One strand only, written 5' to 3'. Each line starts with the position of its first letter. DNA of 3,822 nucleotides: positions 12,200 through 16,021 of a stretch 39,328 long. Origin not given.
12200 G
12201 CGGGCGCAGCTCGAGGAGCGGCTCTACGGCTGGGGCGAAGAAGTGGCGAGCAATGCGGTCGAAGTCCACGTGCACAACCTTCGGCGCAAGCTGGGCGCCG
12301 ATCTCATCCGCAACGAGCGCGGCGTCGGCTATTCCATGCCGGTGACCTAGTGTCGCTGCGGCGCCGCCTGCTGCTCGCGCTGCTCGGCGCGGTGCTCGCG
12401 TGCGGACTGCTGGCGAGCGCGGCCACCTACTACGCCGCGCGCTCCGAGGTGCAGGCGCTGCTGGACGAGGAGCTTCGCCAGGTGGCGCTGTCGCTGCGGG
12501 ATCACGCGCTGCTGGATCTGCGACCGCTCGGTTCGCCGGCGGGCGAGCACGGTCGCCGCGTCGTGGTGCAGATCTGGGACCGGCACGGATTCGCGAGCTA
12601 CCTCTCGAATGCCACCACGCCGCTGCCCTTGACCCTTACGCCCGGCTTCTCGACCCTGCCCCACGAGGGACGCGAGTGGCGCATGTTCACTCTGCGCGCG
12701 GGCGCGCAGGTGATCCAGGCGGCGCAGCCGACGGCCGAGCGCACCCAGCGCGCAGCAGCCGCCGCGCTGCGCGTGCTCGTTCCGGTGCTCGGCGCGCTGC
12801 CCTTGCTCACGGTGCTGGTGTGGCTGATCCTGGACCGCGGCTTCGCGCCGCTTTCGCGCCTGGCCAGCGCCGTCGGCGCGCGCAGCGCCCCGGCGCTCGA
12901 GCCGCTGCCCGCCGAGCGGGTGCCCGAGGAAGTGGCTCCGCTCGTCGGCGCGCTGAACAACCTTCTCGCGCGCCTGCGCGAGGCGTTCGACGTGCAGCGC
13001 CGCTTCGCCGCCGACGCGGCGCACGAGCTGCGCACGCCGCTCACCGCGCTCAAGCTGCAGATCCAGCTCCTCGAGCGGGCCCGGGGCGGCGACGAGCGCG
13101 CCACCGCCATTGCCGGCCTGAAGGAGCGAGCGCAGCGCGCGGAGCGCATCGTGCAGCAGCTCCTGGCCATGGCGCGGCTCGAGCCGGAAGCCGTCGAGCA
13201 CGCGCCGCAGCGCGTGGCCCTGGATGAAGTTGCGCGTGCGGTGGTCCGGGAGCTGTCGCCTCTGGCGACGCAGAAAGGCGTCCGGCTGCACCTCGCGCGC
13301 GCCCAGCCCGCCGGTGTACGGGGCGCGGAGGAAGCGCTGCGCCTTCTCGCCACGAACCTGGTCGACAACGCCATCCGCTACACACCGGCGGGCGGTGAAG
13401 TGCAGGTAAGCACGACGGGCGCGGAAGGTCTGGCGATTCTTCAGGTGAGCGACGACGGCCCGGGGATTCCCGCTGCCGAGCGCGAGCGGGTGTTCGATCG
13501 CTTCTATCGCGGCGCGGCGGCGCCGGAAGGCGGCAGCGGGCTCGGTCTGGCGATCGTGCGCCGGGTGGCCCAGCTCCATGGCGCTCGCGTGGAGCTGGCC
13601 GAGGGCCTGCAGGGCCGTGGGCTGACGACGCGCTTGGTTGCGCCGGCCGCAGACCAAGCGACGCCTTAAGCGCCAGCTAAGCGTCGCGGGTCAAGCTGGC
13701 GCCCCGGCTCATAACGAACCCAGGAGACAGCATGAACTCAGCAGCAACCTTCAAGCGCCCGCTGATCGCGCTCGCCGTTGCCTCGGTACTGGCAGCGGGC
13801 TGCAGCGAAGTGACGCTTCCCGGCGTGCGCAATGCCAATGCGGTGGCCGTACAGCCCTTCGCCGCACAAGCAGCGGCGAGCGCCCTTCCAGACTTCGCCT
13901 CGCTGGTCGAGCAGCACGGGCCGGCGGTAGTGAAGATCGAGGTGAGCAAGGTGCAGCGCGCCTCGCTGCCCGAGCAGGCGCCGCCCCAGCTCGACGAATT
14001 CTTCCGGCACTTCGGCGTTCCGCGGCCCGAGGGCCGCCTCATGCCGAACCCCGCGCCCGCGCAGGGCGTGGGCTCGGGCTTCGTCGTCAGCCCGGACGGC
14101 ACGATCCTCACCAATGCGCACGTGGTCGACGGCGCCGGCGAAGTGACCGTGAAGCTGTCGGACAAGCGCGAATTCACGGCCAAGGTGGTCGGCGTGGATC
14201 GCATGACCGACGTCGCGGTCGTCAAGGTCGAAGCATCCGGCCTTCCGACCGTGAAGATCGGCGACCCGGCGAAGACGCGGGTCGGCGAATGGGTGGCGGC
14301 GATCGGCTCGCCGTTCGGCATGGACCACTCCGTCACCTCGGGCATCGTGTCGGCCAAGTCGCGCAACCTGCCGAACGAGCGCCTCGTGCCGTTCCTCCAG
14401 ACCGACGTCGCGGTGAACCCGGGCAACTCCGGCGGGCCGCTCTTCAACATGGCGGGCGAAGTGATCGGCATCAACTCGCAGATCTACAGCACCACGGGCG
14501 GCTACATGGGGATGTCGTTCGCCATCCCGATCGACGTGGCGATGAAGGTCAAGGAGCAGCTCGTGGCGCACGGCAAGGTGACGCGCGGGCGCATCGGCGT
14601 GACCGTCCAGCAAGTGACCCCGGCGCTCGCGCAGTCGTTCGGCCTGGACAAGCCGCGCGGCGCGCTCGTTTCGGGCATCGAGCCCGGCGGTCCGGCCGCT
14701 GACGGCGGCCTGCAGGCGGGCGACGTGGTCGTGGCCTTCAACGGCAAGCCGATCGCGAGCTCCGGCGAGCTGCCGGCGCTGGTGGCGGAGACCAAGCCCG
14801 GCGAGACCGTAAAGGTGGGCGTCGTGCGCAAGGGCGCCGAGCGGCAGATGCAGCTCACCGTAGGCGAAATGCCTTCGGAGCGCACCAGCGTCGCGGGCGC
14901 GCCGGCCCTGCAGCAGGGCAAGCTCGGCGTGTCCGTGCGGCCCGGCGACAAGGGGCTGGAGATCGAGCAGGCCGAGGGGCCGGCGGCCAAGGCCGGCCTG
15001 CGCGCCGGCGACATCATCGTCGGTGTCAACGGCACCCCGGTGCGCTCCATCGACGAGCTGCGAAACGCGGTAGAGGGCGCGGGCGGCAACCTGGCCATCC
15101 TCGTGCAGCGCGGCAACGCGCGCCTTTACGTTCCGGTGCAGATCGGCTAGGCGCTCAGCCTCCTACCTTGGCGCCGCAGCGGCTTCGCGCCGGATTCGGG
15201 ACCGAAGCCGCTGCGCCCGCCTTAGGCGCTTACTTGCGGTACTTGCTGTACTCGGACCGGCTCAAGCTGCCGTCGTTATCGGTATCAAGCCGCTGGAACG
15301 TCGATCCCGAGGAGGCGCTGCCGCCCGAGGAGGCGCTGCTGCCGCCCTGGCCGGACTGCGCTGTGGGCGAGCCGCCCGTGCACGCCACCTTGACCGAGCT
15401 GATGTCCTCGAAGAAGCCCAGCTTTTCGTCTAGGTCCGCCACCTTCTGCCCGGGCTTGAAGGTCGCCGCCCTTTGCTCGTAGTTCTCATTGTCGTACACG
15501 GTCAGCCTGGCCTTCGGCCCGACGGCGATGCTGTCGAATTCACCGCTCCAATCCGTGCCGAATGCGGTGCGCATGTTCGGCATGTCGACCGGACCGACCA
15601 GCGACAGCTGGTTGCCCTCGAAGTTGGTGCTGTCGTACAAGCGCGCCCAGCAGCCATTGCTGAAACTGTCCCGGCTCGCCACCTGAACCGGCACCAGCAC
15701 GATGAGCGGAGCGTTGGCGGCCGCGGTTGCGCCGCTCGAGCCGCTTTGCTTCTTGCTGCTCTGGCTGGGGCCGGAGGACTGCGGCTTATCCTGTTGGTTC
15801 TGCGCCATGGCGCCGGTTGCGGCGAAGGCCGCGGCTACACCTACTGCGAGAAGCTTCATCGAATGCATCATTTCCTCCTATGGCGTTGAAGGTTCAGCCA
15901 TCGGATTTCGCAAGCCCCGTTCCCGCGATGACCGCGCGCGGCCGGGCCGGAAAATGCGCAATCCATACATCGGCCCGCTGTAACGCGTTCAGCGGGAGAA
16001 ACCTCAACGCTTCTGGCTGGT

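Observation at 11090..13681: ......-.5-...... direct repeats next to a PmrA/QseB-type two-component system: its own operator set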

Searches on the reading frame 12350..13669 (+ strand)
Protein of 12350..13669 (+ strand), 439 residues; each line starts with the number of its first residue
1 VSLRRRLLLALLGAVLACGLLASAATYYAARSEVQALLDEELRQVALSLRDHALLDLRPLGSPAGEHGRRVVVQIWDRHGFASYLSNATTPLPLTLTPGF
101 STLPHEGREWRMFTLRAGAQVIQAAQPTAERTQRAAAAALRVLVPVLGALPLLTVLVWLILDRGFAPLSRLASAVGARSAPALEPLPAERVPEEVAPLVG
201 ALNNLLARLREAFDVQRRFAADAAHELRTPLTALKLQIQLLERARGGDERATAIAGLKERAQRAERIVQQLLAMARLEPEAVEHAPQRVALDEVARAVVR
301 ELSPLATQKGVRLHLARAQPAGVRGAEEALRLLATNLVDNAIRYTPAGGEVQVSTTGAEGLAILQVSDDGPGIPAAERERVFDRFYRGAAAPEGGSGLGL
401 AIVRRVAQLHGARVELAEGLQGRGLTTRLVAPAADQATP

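Call 8: search_protein_families(library=pfam, proteins=[window:12350-13669:+])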
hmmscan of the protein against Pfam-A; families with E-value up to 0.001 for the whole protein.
window:12350-13669:+ (439 aa): 2 families
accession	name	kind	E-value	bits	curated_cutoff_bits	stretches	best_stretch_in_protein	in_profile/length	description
PF02518.31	HATPase_c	-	5.5e-24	85.2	26.4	1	326-433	2-109/111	Histidine kinase-, DNA gyrase B-, and HSP90-like ATPase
PF00512.31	HisKA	-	4.6e-15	55.9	26.9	1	216-279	2-65/66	His Kinase A (phospho-acceptor) domain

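Call 9: search_protein_families(library=ncbifam, proteins=[window:12350-13669:+])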
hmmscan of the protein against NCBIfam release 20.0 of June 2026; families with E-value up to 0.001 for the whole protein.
window:12350-13669:+ (439 aa): 77 families (the best 25 are shown)
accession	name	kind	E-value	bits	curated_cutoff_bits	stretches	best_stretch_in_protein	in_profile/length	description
NF007664.1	PRK10337.1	equivalog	1.9e-69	234.5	475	1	104-422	116-434/442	quorum sensing histidine kinase QseC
TIGR01386.1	cztS_silS_copS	subfamily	2e-60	205.1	292.55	1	123-417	147-444/457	heavy metal sensor histidine kinase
NF008025.0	PRK10755.1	equivalog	7.7e-59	199.2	314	1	105-434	35-357/362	two-component system sensor histidine kinase PmrB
TIGR02966.1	phoR_proteo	equivalog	1.5e-48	165.5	334.2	1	209-417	107-320/333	phosphate regulon sensor histidine kinase PhoR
NF008312.0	PRK11100.1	equivalog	1e-46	159.8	356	1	125-432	173-473/477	two-component system sensor histidine kinase CreC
NF041735.1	hist_kin_RppB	equivalog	2.8e-45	154.9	400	1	212-418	212-425/438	two-component system sensor histidine kinase RppB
NF046044.1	PnpS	equivalog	7.6e-43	147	400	1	207-417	161-376/390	two-component system histidine kinase PnpS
NF052314.1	T9SS_HK_PorY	subfamily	2.5e-40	138.8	350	1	5-415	4-404/418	PorY family sensor histidine kinase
NF058527.1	HistKinChvGCaul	equivalog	6.8e-37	127.4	740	1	152-417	242-513/535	two-component sensor histidine kinase ChvG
NF040691.1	MtrAB_MtrB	equivalog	7.9e-37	127.4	450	1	142-434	190-493/507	MtrAB system histidine kinase MtrB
NF007345.0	PRK09835.1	subfamily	7.4e-35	120.4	423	1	152-421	197-470/482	Cu(+)/Ag(+) sensor histidine kinase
NF008235.0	PRK11006.1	equivalog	1.4e-34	119.7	390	1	211-418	199-409/431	phosphate regulon sensor histidine kinase PhoR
NF007007.0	PRK09470.1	equivalog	1.6e-33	116.3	486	1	142-429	174-455/463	envelope stress sensor histidine kinase CpxA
NF012163.2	BaeS_SmeS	equivalog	1.8e-33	116.2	500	1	149-418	172-444/457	sensor histidine kinase efflux regulator BaeS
NF033092.0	HK_WalK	equivalog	6.5e-33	114.2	725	1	216-428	372-589/594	cell wall metabolism sensor histidine kinase WalK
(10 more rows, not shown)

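Call 12: find_related_loci(query=window:12350-13669:+, collection=genome_contigs, flank=6000)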
Query window:12350-13669:+ (439 aa) in genome_contigs; peptide patterns used: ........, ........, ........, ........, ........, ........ (x = any residue, [..] = any of these).
600 stretches matched a pattern (row limit reached: there are more); 475 encode a relative of the query (tblastn E <= 1e-3); the best 80 are kept; 80 distinct loci.
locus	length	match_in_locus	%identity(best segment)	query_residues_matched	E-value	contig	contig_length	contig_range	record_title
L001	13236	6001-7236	52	26-434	3e-111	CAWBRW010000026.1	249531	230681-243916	MAG: uncultured beta proteobacterium isolate MFD00709.bin.1.205 genome assembly, contig: contig_75083, whole genome shot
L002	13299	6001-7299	52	1-433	3e-109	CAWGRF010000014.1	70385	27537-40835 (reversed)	MAG: uncultured beta proteobacterium isolate MFD06742.bin.1.142 genome assembly, contig: contig_22493, whole genome shot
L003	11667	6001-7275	49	2-425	3e-106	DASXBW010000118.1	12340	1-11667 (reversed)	MAG TPA_asm: Casimicrobiaceae bacterium isolate SMAG_U5044 k141_1582550, whole genome shotgun sequence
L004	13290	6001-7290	45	2-432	6e-106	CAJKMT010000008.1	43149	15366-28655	MAG TPA_asm: uncultured Sutterella sp. isolate ERR321631-bin.43 genome assembly, contig: NODE_514_length_43149_cov_4.305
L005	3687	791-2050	51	15-432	1e-104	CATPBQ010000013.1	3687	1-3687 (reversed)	MAG: uncultured Steroidobacteraceae bacterium isolate COA_Bin_1_7 genome assembly, contig: co_assembly_000000157476, who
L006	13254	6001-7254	46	2-419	4e-99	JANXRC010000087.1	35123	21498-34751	MAG: Rhodocyclaceae bacterium isolate GL140_6_concoct_142 GL140_6_k141_400965, whole genome shotgun sequence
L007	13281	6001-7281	48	13-432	1e-98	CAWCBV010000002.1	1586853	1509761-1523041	MAG: uncultured Gammaproteobacteria bacterium isolate MFD05521.bin.1.222 genome assembly, contig: contig_18175, whole ge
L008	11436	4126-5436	47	2-429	2e-98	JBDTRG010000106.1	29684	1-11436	MAG: Betaproteobacteria bacterium isolate cluster3_bin.240 NODE_4692_length_29684_cov_18.207027, whole genome shotgun se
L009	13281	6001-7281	49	2-425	1e-97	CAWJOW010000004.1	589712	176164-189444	MAG: uncultured Gammaproteobacteria bacterium isolate MFD04463.bin.1.82 genome assembly, contig: contig_54078, whole gen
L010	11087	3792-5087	50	2-432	2e-97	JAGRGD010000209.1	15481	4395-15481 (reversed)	MAG: Rhodocyclaceae bacterium isolate HKST-UBA167 k127_2096484, whole genome shotgun sequence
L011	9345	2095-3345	48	2-422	4e-97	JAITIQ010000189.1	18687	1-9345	MAG: Accumulibacter sp. isolate Pcl387_bin123 k119_3080481, whole genome shotgun sequence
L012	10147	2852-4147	49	2-432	6e-96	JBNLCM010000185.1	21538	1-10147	MAG: Rhodocyclaceae bacterium isolate C1C2.bin.76.orig k141_1518133, whole genome shotgun sequence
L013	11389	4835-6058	49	27-432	6e-96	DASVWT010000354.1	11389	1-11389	MAG TPA_asm: Steroidobacteraceae bacterium isolate SMAG_U2555 k141_40391, whole genome shotgun sequence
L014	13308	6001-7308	41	2-438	3e-95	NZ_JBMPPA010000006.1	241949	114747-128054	Undibacterium sp. MH2W NODE_6_length_241949_cov_63.766270_6, whole genome shotgun sequence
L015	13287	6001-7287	45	2-432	3e-93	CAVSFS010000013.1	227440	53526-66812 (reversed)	MAG: uncultured beta proteobacterium isolate MFD02159.bin.1.2 genome assembly, contig: contig_48434, whole genome shotgu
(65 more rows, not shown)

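Call 41: find_related_loci(query=window:12350-13669:+, collection=metagenome_contigs, flank=8000)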
Query window:12350-13669:+ (439 aa) in metagenome_contigs; peptide patterns used: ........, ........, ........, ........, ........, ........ (x = any residue, [..] = any of these).
600 stretches matched a pattern (row limit reached: there are more); 490 encode a relative of the query (tblastn E <= 1e-3); the best 80 are kept; 80 distinct loci.
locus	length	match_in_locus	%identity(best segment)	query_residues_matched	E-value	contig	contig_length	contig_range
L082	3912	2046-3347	53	1-434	3e-121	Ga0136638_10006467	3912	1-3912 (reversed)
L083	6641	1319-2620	48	2-432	2e-111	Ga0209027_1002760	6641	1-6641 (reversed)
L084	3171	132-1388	54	2-422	2e-111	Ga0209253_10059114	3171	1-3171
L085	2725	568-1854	48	2-430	1e-108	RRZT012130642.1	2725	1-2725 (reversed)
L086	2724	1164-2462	46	2-435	9e-108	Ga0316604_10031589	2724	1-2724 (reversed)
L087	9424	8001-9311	43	2-432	7e-104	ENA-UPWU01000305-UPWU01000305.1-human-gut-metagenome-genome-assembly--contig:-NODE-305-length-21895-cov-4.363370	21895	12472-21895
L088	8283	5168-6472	46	2-436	1e-103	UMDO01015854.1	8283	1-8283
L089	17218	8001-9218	44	31-432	9e-103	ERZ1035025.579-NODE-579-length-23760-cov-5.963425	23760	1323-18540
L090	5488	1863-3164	46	1-434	3e-102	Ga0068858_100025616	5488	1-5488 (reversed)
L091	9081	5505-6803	51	2-434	1e-101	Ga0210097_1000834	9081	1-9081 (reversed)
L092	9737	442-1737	48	2-434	2e-101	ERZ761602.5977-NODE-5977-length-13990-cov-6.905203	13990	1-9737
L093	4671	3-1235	42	28-432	3e-101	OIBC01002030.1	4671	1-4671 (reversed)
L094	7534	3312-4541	48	27-433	2e-100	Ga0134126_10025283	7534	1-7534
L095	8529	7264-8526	42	2-416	1e-99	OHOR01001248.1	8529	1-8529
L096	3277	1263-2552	47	2-434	5e-99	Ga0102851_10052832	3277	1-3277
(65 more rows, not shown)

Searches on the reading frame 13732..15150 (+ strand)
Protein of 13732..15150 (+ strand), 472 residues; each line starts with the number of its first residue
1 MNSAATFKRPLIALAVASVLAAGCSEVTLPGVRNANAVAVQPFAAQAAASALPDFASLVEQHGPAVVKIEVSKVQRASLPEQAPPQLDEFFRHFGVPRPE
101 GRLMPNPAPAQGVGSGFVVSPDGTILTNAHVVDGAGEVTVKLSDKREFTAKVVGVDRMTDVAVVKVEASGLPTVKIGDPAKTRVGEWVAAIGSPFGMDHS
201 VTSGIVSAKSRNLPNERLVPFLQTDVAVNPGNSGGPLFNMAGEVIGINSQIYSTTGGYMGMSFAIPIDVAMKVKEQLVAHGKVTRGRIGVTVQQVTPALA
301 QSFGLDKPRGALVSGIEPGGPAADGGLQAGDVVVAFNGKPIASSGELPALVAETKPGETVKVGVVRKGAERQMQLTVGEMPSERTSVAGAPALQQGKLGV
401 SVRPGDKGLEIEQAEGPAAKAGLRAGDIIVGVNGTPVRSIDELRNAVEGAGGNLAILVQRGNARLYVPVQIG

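Call 8: search_protein_families(library=pfam, proteins=[window:13732-15150:+])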
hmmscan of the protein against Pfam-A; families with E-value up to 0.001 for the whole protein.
window:13732-15150:+ (472 aa): 8 families
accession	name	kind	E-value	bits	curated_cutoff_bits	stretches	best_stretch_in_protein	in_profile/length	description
PF13365.12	Trypsin_2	-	2.4e-37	129.3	27.6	1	114-247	1-144/144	Trypsin-like peptidase domain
PF13180.12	PDZ_2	-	3.5e-27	94.9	27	2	286-377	1-80/80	PDZ domain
PF17820.7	PDZ_6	-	4.9e-25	87.5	27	2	413-460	6-54/54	PDZ domain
PF00595.29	PDZ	-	1.2e-20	74.1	23.2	2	282-364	6-80/81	PDZ domain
PF00089.32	Trypsin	-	5e-18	66.2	20.6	1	115-269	28-215/220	Trypsin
PF14685.13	PDZ_Tricorn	-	3.2e-06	27.5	25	0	412-458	27-75/88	Tricorn protease PDZ domain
PF10459.15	Peptidase_S46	-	2.9e-05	23.4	22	0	111-133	46-68/698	Peptidase S46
PF21558.3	Pept_S41_N_bact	-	0.00022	21.5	27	0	409-438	6-35/87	Bacteroidetes, Peptidase, S41 family, N-terminal domain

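Call 9: search_protein_families(library=ncbifam, proteins=[window:13732-15150:+])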
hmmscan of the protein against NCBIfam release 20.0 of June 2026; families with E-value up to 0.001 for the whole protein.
window:13732-15150:+ (472 aa): 25 families
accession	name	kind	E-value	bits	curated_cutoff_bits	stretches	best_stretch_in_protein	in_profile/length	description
TIGR02037.1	degP_htrA_DO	subfamily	6.7e-142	473.4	416.2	1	53-467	1-432/434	Do family serine endopeptidase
NF041521.1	HhoA_HhoB_HtrA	equivalog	1.5e-98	330.2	450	2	56-381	4-335/335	HhoA/HhoB/HtrA family serine endopeptidase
NF007526.1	PRK10139.1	equivalog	1e-97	327.7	756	1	32-467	20-453/456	serine endoprotease DegQ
NF008189.1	PRK10942.1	equivalog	1.8e-84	284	720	1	35-468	22-475/477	serine endoprotease DegP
TIGR02038.1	protease_degS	equivalog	7e-80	268.8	422.95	1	110-381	76-350/351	outer membrane-stress sensor serine endopeptidase DegS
NF008147.1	PRK10898.1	equivalog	2.9e-75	253.6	408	2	111-381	77-351/352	outer membrane-stress sensor serine endopeptidase DegS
NF047968.1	SerProtHtrA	equivalog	7e-67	226.3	470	1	107-376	82-356/357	serine protease HtrA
NF040960.1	MamE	equivalog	7.4e-65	219.8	800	3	35-272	54-288/659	magnetosome formation protease MamE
NF050055.1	SerProtHtrAMycob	equivalog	3.5e-46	158.1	800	1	113-378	228-497/502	serine protease HtrA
NF053637.1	SerProtHtrAspr2045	equivalog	3e-44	151.5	650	1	124-376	118-385/394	serine protease HtrA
NF033740.0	MarP_fam_protase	equivalog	4.7e-22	78.6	250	1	11-247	108-350/390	MarP family serine protease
NF041199.1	trx7_PDZ_seleno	equivalog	3.6e-17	62.3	300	2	305-377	199-272/390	Trx7/PDZ domain-containing (seleno)protein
NF040961.1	MamO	equivalog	3.4e-16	58.7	800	1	111-271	97-261/648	magnetosome protein MamO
TIGR02860.1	spore_IV_B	equivalog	3.6e-12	45.9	305.25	2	414-466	122-175/402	SpoIVB peptidase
NF040965.1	MamP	equivalog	7.7e-11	42.1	300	2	320-374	145-199/290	magnetosome magnetite formation protein MamP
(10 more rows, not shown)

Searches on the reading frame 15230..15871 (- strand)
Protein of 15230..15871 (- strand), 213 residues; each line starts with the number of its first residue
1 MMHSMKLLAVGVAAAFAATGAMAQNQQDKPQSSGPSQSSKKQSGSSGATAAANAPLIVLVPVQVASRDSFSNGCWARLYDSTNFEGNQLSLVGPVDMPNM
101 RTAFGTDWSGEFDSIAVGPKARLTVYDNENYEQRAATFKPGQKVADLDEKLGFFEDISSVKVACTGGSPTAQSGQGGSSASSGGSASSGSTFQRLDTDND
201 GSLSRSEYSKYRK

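Call 39: search_protein_families(library=pfam, max_evalue=0.1, proteins=[window:15230-15871:-])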
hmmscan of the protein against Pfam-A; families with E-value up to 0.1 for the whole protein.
window:15230-15871:- (213 aa): 9 families
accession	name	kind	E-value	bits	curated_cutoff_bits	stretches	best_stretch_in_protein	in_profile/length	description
PF08964.15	Crystall_3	-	5.8e-11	42.9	27.3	1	73-159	2-84/86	Beta/Gamma crystallin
PF13202.12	EF-hand_5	-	0.00026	20.8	25.9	1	191-209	4-22/25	EF hand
PF03995.18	Inhibitor_I36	-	0.00094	19.5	21.1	1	78-136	15-67/69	Peptidase inhibitor family I36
PF15138.11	Syncollin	-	0.0066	17.1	32.8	1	81-156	29-100/112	Syncollin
PF00030.24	Crystall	-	0.0089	16.6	25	1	77-142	3-62/82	Beta/Gamma crystallin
PF00036.39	EF-hand_1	-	0.0089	15.9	25.4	1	191-209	5-23/29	EF hand domain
PF13405.12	EF-hand_6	-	0.0094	16.1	25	1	191-207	5-21/30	EF-hand domain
PF13499.12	EF-hand_7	-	0.044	14.6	30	1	191-210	45-64/67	EF-hand domain pair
PF13670.12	PepSY_2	-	0.076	13.5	24.3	0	8-40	2-34/83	Peptidase propeptide and YPEB domain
